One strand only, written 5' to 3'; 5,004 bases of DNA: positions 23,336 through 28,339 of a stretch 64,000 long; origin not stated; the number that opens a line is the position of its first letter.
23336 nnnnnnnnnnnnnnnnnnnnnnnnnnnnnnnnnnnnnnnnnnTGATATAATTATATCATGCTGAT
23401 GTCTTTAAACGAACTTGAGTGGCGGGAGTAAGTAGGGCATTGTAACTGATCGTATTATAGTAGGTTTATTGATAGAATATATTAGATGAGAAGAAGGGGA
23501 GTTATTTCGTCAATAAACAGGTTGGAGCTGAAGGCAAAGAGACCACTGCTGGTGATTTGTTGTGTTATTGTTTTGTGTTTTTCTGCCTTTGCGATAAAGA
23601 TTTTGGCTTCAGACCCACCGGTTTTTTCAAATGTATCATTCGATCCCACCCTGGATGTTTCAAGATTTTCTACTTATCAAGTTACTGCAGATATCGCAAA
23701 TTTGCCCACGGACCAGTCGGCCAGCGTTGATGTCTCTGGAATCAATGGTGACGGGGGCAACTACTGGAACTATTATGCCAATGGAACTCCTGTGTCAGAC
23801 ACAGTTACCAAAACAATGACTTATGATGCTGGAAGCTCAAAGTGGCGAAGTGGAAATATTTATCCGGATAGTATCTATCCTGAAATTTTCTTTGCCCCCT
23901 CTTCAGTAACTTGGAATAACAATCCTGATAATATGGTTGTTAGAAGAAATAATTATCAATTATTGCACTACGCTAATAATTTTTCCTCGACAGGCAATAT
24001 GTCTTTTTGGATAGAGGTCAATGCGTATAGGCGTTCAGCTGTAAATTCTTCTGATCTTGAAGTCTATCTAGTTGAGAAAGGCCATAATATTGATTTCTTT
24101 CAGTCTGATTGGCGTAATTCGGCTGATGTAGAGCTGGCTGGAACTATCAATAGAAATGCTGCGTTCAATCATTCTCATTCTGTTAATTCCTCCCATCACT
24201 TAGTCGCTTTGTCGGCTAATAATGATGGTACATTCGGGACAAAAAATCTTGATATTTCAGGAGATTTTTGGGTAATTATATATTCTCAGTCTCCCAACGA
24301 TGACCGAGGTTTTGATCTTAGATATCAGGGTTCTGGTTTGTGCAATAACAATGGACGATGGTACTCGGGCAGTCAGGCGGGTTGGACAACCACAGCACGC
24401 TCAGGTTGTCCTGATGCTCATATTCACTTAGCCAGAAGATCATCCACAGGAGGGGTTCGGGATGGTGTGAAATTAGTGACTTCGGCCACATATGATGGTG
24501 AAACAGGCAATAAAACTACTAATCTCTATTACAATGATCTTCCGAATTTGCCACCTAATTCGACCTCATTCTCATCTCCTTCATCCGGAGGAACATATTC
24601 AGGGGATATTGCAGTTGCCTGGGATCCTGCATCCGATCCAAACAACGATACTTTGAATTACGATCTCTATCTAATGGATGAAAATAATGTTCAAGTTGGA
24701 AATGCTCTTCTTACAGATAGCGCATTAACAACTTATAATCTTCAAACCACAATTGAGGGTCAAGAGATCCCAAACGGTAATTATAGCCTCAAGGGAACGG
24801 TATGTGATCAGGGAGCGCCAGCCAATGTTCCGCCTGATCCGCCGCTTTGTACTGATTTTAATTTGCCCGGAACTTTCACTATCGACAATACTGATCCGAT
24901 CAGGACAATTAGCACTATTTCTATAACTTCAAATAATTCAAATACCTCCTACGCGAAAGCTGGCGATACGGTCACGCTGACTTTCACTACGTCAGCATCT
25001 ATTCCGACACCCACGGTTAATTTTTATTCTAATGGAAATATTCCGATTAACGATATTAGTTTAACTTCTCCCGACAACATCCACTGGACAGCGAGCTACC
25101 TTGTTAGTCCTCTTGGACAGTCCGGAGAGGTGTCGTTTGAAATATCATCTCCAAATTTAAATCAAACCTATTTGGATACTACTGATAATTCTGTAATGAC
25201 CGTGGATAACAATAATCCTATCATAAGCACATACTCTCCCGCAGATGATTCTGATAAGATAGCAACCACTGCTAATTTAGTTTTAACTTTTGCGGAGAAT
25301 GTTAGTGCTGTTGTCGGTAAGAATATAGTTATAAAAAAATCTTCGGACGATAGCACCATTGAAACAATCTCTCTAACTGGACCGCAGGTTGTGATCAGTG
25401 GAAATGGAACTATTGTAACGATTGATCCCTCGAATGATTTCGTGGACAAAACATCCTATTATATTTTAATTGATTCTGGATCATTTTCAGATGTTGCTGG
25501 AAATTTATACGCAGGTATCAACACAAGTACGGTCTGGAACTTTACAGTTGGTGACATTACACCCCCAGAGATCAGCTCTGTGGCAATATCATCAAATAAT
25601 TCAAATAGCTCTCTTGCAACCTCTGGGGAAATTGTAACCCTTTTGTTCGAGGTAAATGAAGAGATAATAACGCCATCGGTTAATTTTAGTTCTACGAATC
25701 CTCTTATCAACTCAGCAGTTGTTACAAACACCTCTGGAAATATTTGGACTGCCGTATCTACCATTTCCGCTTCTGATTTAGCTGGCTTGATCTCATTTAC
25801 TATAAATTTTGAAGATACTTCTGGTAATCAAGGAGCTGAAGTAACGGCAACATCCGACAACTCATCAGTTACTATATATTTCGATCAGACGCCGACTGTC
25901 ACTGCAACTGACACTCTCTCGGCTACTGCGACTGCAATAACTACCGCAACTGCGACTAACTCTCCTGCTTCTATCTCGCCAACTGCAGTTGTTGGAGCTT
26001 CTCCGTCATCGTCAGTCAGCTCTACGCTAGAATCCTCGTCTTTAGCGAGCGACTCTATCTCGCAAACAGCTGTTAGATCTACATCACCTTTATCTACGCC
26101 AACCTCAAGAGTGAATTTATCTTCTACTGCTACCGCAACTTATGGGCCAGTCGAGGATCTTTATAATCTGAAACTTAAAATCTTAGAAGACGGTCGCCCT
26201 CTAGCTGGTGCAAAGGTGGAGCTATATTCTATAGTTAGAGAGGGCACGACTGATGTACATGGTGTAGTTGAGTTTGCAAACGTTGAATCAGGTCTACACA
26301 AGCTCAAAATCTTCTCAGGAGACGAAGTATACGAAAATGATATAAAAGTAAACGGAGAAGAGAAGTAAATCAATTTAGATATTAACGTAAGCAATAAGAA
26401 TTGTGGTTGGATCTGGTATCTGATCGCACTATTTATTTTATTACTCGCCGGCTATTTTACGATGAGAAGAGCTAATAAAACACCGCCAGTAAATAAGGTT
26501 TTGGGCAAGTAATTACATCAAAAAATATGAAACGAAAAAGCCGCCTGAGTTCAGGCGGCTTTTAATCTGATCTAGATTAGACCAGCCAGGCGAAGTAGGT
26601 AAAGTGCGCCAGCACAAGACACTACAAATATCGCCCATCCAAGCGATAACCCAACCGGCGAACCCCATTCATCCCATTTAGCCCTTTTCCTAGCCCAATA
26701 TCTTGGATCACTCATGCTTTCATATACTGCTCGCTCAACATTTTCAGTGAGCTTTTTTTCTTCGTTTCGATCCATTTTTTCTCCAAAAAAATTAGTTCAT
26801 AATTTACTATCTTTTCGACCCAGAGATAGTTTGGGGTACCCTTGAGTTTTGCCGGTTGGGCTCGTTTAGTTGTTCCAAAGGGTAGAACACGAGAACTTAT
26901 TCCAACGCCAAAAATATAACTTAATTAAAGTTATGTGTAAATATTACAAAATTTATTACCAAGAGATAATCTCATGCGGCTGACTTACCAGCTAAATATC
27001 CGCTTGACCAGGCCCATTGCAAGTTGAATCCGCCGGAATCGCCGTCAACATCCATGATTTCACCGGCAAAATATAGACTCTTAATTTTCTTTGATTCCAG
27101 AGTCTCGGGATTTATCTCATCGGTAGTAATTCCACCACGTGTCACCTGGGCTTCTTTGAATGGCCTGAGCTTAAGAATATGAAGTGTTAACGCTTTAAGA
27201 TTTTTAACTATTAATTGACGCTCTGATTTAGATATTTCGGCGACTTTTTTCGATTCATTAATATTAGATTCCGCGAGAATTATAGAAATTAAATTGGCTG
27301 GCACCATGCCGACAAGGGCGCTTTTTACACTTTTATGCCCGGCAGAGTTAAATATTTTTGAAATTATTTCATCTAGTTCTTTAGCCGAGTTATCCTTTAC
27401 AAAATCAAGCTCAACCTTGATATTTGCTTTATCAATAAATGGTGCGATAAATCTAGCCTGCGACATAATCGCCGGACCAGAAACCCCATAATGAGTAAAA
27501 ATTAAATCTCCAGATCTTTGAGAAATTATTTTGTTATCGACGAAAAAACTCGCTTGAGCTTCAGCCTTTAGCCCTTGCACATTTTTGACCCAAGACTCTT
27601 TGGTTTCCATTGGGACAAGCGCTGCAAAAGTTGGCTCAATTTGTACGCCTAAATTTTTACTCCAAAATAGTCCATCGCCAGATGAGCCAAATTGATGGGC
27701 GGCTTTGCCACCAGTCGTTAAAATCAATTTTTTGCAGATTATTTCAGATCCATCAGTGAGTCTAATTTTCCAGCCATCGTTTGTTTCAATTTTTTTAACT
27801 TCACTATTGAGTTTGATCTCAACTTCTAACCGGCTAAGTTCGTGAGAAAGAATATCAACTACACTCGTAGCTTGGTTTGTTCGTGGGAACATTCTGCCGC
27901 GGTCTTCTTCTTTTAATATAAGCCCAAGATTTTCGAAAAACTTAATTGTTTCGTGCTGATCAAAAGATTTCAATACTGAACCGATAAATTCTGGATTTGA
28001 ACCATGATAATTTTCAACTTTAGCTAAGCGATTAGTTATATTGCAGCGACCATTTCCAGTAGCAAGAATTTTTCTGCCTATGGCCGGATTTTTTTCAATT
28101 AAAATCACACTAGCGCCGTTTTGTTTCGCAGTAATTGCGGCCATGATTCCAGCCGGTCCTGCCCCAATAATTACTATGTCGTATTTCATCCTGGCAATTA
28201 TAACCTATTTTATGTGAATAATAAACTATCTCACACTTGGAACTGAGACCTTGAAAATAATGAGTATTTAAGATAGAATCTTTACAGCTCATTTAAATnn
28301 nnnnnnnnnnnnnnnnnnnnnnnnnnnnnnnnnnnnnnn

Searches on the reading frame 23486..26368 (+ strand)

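Call 11: search_protein_families(library=pfam, proteins=[window:23486-26368:+])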
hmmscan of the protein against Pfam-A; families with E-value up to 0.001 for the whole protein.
window:23486-26368:+ (960 aa): 1 family
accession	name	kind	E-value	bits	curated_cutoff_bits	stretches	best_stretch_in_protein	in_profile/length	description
PF13205.12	Big_5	-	2.7e-11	44.5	23.6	1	574-687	1-104/105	Bacterial Ig-like domain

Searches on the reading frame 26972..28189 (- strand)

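Call 11: search_protein_families(library=pfam, proteins=[window:26972-28189:-])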
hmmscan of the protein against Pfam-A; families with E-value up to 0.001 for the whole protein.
window:26972-28189:- (405 aa): 15 families
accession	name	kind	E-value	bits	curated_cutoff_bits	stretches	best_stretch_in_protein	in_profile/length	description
PF03486.20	HI0933_like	-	2.8e-84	282.8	50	1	4-402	2-243/244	HI0933-like protein Rossmann domain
PF22780.1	HI0933_like_1st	-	5.8e-30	104.7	27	1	189-349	2-165/165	HI0933-like protein barrel and H2TH domain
PF07992.20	Pyr_redox_2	-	2.7e-14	53.7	26.1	2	3-37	1-31/291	Pyridine nucleotide-disulphide oxidoreductase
PF12831.13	FAD_oxidored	-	1.4e-11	44.7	27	1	4-137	1-117/416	FAD dependent oxidoreductase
PF01134.28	GIDA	-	1.8e-11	44.2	22.1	1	4-34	1-31/391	Glucose inhibited division protein A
PF01266.30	DAO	-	4.2e-11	43.4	27.9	1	4-38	1-35/353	FAD dependent oxidoreductase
PF00890.30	FAD_binding_2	-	2.1e-10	40.8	20.4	1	4-39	1-36/414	FAD binding domain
PF13738.12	Pyr_redox_3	-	2.8e-09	37.1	30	1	6-40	1-35/305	Pyridine nucleotide-disulphide oxidoreductase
PF00070.33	Pyr_redox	-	2.8e-07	31.4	22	0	5-39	2-36/82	Pyridine nucleotide-disulphide oxidoreductase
PF01593.30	Amino_oxidase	-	2e-06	27.8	19.8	1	82-165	179-260/443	Flavin containing amine oxidoreductase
PF13454.12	NAD_binding_9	-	2.8e-06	27.8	21.8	1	6-160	1-153/155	FAD-NAD(P)-binding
PF13450.12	NAD_binding_8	-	1.9e-05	25.3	21.9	1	7-38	1-32/68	NAD(P)-binding Rossmann-like domain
PF01494.25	FAD_binding_3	-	5.7e-05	22.9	22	1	3-34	2-33/349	FAD binding domain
PF01262.27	AlaDh_PNT_C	-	6.7e-05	22.9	23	1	5-51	31-78/214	Alanine dehydrogenase/PNT, C-terminal domain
PF01946.23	Thi4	-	0.00012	21.9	26.2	1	2-40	17-56/235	Thi4 family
